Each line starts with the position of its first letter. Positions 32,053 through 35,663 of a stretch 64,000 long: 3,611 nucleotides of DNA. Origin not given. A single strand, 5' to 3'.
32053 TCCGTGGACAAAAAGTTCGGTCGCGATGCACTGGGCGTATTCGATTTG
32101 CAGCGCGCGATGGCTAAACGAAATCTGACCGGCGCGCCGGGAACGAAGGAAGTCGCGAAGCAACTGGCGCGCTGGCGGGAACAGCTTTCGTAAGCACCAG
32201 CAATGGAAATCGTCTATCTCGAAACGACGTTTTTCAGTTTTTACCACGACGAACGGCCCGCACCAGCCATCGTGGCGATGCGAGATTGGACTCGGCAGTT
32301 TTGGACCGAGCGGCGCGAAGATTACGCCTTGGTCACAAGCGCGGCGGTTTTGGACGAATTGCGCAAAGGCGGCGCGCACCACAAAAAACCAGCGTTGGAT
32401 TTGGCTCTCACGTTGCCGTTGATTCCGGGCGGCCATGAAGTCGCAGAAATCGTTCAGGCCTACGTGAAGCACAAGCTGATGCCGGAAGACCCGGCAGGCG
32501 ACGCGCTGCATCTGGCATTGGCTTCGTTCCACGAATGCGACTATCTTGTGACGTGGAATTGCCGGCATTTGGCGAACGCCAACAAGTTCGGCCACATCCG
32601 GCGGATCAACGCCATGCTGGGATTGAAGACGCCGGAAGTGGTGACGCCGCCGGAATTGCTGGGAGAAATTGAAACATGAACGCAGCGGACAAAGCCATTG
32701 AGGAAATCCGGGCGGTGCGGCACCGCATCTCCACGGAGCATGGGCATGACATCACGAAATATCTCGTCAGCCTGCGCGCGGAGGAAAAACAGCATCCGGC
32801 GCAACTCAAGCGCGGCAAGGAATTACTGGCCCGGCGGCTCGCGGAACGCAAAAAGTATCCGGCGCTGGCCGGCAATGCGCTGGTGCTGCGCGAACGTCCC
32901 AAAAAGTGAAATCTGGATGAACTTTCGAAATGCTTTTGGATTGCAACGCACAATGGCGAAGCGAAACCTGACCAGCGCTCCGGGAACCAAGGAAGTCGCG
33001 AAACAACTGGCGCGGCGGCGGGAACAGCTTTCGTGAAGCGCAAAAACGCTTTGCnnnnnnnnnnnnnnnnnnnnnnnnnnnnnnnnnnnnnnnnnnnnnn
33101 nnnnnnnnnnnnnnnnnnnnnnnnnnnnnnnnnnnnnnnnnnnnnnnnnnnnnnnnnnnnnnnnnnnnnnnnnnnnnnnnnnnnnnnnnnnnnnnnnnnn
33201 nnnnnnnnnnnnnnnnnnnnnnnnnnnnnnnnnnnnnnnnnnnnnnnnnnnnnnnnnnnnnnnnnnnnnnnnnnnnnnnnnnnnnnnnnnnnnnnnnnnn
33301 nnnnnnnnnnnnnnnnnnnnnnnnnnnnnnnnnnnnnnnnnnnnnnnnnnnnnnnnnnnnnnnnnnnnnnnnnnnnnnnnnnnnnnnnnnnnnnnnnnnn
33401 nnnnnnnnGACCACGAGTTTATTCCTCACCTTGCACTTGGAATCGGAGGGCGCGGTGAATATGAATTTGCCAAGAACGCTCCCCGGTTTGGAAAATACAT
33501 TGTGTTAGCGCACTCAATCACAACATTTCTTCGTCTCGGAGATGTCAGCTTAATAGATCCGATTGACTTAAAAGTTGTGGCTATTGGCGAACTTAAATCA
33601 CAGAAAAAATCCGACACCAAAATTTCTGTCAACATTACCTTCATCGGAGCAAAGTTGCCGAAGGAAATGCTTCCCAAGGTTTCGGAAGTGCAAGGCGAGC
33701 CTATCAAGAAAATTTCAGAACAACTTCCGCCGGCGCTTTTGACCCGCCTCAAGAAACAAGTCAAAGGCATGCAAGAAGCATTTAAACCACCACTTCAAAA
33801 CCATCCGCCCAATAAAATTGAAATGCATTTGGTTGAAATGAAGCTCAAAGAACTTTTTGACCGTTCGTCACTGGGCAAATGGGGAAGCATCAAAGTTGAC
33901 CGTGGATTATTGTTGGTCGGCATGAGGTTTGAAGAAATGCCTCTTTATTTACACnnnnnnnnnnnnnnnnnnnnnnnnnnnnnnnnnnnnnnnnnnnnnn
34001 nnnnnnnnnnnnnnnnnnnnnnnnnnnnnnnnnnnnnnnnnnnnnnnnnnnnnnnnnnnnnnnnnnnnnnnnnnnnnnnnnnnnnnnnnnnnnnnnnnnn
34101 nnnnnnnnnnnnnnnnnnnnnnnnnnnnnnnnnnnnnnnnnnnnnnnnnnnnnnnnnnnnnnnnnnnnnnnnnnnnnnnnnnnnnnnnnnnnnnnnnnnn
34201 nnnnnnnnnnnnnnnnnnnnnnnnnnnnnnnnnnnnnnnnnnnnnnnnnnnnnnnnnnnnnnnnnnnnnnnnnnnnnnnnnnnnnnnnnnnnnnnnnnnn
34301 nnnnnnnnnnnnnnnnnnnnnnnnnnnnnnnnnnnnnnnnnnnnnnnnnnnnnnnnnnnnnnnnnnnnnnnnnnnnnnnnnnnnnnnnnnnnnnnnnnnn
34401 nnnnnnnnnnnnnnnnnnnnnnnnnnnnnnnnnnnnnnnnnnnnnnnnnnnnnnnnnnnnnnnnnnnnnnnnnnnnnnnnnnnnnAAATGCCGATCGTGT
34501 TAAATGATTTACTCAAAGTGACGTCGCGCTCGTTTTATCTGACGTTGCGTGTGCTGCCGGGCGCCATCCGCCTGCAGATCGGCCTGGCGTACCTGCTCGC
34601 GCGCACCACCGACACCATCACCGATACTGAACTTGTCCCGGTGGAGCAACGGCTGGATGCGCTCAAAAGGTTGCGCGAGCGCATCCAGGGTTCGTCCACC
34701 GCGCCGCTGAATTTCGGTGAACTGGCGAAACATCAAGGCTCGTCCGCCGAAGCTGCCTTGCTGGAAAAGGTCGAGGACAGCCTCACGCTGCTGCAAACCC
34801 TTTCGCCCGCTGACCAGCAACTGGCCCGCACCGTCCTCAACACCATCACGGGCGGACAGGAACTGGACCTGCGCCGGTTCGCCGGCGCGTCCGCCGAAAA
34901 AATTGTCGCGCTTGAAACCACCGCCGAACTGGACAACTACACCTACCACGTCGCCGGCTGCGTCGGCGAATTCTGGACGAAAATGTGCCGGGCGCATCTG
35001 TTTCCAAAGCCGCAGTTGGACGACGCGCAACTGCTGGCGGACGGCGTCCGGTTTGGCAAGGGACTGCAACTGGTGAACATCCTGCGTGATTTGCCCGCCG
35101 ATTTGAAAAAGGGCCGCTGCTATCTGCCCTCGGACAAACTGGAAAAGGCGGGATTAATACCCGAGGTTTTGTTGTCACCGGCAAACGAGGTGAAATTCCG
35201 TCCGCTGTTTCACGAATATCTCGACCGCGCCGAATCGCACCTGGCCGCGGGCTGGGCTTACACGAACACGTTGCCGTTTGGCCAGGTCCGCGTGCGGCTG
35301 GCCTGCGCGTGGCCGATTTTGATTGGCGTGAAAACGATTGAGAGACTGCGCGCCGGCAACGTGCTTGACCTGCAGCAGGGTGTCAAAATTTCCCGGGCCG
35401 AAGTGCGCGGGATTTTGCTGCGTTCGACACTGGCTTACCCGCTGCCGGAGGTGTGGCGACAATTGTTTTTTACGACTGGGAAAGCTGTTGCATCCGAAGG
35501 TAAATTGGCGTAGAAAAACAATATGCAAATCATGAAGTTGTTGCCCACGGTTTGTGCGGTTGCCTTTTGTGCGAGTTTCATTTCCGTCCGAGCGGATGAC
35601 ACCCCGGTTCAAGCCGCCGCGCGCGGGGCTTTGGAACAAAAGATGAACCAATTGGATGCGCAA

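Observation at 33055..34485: AT-rich 476-aa orphan with a PD-(D/E)xK-like motif next to a toxin-antitoxin insertion: candidate undescribed defence gene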

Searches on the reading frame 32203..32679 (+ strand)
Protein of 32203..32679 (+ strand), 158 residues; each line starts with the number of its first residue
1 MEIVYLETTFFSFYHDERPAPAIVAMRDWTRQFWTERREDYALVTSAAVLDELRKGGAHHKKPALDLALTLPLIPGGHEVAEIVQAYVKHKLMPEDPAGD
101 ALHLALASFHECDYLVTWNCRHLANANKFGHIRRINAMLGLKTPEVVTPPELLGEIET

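Call 3: search_protein_families(library=pfam, proteins=[window:32203-32679:+], max_evalue=1)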
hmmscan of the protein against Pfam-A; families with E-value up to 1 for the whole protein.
window:32203-32679:+ (158 aa): 4 families
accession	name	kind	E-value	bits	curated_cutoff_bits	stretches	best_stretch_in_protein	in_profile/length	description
PF13470.12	PIN_3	-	0.0023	19.2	27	1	38-120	31-114/115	PIN domain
PF01850.27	PIN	-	0.003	18.6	23.6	1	33-117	28-109/120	PIN domain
PF21313.2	EthR_C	-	0.0056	17.4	27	1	29-73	31-75/111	Transcriptional regulator EthR, C-terminal domain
PF23221.1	HEAT_MROH2B_1st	-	0.16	11.9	27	1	80-139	198-257/257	MROH2B-like, HEAT repeats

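Call 4: search_protein_families(library=padloc, proteins=[window:32203-32679:+], max_evalue=1)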
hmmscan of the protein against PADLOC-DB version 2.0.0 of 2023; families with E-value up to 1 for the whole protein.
window:32203-32679:+ (158 aa): 0 families

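Call 5: search_protein_families(library=ncbifam, proteins=[window:32203-32679:+], max_evalue=1)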
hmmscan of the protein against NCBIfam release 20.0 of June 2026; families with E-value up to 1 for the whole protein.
window:32203-32679:+ (158 aa): 0 families

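Call 83: search_solved_structures(query=window:32203-32676:+, max_evalue=1)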
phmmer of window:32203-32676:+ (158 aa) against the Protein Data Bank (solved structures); distinct sequences matched with E-value up to 1: 0.

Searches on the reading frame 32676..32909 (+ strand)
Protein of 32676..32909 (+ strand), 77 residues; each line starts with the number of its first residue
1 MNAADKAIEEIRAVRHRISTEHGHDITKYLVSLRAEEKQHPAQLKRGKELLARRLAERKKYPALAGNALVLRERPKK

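Call 3: search_protein_families(library=pfam, proteins=[window:32676-32909:+], max_evalue=1)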
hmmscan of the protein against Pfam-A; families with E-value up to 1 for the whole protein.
window:32676-32909:+ (77 aa): 0 families

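Call 4: search_protein_families(library=padloc, proteins=[window:32676-32909:+], max_evalue=1)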
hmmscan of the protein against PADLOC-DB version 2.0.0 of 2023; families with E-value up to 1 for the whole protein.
window:32676-32909:+ (77 aa): 0 families

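Call 5: search_protein_families(library=ncbifam, proteins=[window:32676-32909:+], max_evalue=1)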
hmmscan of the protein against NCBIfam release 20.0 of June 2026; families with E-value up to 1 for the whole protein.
window:32676-32909:+ (77 aa): 0 families

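Call 84: search_solved_structures(query=window:32676-32906:+, max_evalue=1)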
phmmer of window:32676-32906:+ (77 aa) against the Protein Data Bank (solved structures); distinct sequences matched with E-value up to 1: 0.

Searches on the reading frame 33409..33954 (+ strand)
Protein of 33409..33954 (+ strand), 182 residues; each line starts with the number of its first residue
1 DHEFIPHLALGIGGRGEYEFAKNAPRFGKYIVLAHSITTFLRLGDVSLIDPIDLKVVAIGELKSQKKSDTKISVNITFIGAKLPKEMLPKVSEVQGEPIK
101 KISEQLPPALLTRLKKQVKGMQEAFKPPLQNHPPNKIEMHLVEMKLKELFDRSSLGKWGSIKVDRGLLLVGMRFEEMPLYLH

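Call 41: search_solved_structures(query=A3, max_evalue=10, show_alignments=3)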
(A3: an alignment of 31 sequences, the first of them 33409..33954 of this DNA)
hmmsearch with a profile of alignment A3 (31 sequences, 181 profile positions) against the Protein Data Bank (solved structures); distinct sequences matched with E-value up to 10: 10.
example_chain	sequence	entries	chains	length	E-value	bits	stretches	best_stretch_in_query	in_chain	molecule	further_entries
8a3k_UNK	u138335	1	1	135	0.0012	22.3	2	109-165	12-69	sc-apCC-4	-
8qae_A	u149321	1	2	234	0.0016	21.9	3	109-162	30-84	sc-apCC-6-SLLA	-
9r1k_A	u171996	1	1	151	0.23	14.8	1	80-165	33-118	sc-apCC-4-A7F-1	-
9dbd_A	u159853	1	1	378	0.59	13.5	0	53-84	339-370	Tet4 Variant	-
9dbf_A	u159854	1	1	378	0.61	13.4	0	53-84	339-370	Tet4 Variant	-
7tbo_A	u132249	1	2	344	0.7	13.2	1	68-148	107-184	D12 LOV2-DARPin fusion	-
9r1j_A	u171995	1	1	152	0.73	13.2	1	80-165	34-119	sc-apCC-4-NR-1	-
9r1m_A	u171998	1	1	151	1.2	12.5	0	109-162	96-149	sc-apCC-4-LMF-1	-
8cqz_B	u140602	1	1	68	1.9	11.8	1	85-142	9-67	Guided entry of tail-anchored proteins factor 1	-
9r1l_A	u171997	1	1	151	6.1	10.2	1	80-165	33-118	sc-apCC-4-SN38-1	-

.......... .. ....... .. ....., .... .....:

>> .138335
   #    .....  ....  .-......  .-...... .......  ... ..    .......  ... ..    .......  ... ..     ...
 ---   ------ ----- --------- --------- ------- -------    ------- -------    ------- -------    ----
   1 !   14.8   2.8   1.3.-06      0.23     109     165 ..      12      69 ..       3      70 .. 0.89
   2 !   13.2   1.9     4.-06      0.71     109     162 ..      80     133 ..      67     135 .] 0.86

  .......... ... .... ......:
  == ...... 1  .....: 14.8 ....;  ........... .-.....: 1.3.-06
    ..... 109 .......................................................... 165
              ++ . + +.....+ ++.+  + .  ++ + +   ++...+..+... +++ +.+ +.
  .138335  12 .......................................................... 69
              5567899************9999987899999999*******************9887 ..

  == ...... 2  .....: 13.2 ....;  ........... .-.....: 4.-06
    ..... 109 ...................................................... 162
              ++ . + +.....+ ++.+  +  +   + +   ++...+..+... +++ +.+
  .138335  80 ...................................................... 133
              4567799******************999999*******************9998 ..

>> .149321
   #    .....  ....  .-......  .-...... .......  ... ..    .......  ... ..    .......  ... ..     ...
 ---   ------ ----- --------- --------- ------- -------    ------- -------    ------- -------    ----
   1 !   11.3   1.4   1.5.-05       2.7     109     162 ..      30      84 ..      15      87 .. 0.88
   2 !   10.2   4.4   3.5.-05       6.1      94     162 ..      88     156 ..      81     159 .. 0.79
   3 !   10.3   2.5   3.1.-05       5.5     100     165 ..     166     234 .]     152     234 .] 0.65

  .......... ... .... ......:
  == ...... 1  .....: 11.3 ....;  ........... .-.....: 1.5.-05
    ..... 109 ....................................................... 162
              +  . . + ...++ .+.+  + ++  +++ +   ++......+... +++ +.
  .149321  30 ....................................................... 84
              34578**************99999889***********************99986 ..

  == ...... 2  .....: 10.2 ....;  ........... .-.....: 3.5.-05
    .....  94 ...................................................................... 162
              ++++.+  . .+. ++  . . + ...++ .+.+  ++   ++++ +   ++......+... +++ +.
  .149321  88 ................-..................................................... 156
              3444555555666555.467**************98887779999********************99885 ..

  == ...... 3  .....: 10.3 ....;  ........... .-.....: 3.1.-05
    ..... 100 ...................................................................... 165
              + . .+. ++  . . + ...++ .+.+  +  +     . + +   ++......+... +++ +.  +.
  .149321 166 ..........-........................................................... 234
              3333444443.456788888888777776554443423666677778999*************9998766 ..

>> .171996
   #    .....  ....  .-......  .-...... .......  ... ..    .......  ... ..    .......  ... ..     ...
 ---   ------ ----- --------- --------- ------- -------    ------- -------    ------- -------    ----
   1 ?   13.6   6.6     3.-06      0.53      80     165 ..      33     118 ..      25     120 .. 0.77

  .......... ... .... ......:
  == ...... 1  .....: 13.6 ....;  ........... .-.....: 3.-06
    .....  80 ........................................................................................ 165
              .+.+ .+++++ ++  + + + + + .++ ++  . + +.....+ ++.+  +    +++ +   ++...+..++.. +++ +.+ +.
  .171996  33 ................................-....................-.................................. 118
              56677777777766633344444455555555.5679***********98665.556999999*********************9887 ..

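Call 47: predict_structure(alignment_id=A3)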
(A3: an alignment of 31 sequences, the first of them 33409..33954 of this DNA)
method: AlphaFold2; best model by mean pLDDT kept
length: 182 residues; sequences in the alignment: 31
mean_pLDDT: 69.5   pTM: 0.47
mean pLDDT of the five models: 69.5, 68.9, 66.8, 66.4, 64.7
residues with pLDDT >= 90: 0; 70-90: 112; 50-70: 36; < 50: 34
segments of 3 or more residues with pLDDT < 50: 1-4, 93-98, 130-141, 177-182
pLDDT, mean of each block of 10 residues (from residue 1): 47 79 85 69 75 86 83 83 75 49 66 75 63 43 67 78 74 59 36
secondary structure, 60 per line:
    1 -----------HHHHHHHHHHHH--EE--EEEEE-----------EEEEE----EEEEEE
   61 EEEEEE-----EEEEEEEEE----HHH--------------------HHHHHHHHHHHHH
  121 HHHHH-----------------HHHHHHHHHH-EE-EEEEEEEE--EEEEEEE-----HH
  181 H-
elements in order: H12-23 E30-34 E46-50 E55-66 E72-80 H108-125 H143-152 E157-164 E167-173

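Call 49: fold_search(model_id=the predicted structure, library=pdb)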
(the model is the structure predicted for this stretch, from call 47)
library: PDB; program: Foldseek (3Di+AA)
matches with E <= 10: 189; with E <= 0.001: 0
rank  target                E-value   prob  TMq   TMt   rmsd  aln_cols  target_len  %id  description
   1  6yug_A                8.1e-01  0.10  0.18  0.22  18.3       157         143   11  Crystal structure of C. parvum GNA1 in complex with acetyl-CoA and glucose 6P. (released 2020-09-30)
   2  1i1d_A                1.2e+00  0.06  0.14  0.15  16.2       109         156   12  CRYSTAL STRUCTURE OF YEAST GNA1 BOUND TO COA AND GLNAC-6P (released 2001-05-16)
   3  1i12_D                1.7e+00  0.06  0.14  0.16  16.3       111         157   12  CRYSTAL STRUCTURE OF SACCHAROMYCES CEREVISIAE GNA1 COMPLEXED WITH ACCOA (released 2001-05-16)
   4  1i12_A                1.7e+00  0.05  0.14  0.15  16.0       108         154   12  CRYSTAL STRUCTURE OF SACCHAROMYCES CEREVISIAE GNA1 COMPLEXED WITH ACCOA (released 2001-05-16)
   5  3t90                  1.9e+00  0.09  0.17  0.20  14.6       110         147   14  Crystal structure of glucosamine-6-phosphate N-acetyltransferase from Arabidopsis thaliana (released 2012-04-11)
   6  7nvr_l                2.0e+00  0.08  0.20  0.08  16.6       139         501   11  Human Mediator with RNA Polymerase II Pre-initiation complex (released 2021-05-05)
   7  1i12_B                2.3e+00  0.05  0.14  0.16   8.1        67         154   10  CRYSTAL STRUCTURE OF SACCHAROMYCES CEREVISIAE GNA1 COMPLEXED WITH ACCOA (released 2001-05-16)
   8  1i21_A                2.3e+00  0.05  0.14  0.16   8.1        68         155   10  CRYSTAL STRUCTURE OF YEAST GNA1 (released 2001-05-16)
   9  1i12_C                2.3e+00  0.04  0.14  0.15  16.3       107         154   12  CRYSTAL STRUCTURE OF SACCHAROMYCES CEREVISIAE GNA1 COMPLEXED WITH ACCOA (released 2001-05-16)
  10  6sk3_B                2.3e+00  0.04  0.16  0.09  17.9       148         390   15  C-terminal HsNMT1 deltaC3 truncation in complex with both MyrCoA and GNCFSKPR substrates (released 2020-03-18)
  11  4ag7_B                2.4e+00  0.08  0.16  0.17  13.1        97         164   14  C. elegans glucosamine-6-phosphate N-acetyltransferase (GNA1): coenzyme A adduct (released 2012-07-25)
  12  1i21_Y                2.4e+00  0.06  0.16  0.18  13.3        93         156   13  CRYSTAL STRUCTURE OF YEAST GNA1 (released 2001-05-16)
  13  8qsj_V                2.4e+00  0.02  0.10  0.10  26.5       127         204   17  Human mitoribosomal large subunit assembly intermediate 2 with GTPBP7 (released 2023-12-13)
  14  1i21_M                2.6e+00  0.06  0.16  0.18   8.7        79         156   10  CRYSTAL STRUCTURE OF YEAST GNA1 (released 2001-05-16)
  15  1i21_B                2.7e+00  0.08  0.13  0.15   4.4        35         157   14  CRYSTAL STRUCTURE OF YEAST GNA1 (released 2001-05-16)
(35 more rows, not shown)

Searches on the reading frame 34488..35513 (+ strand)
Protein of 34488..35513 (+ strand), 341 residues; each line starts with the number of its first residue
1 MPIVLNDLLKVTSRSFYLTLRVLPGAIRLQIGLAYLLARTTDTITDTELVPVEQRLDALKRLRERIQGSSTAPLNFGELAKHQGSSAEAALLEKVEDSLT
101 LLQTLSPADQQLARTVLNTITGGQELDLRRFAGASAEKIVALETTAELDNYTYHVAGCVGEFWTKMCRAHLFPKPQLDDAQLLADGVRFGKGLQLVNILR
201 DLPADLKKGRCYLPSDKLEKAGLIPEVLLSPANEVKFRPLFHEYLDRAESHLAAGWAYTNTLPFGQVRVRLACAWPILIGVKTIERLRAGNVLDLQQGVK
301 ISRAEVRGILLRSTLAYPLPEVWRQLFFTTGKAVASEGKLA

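Call 3: search_protein_families(library=pfam, proteins=[window:34488-35513:+], max_evalue=1)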
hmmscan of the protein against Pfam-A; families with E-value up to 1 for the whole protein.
window:34488-35513:+ (341 aa): 1 family
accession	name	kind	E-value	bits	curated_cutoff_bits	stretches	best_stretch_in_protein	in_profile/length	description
PF00494.24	SQS_PSY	-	3.2e-52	178.3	26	1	10-304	2-262/263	Squalene/phytoene synthase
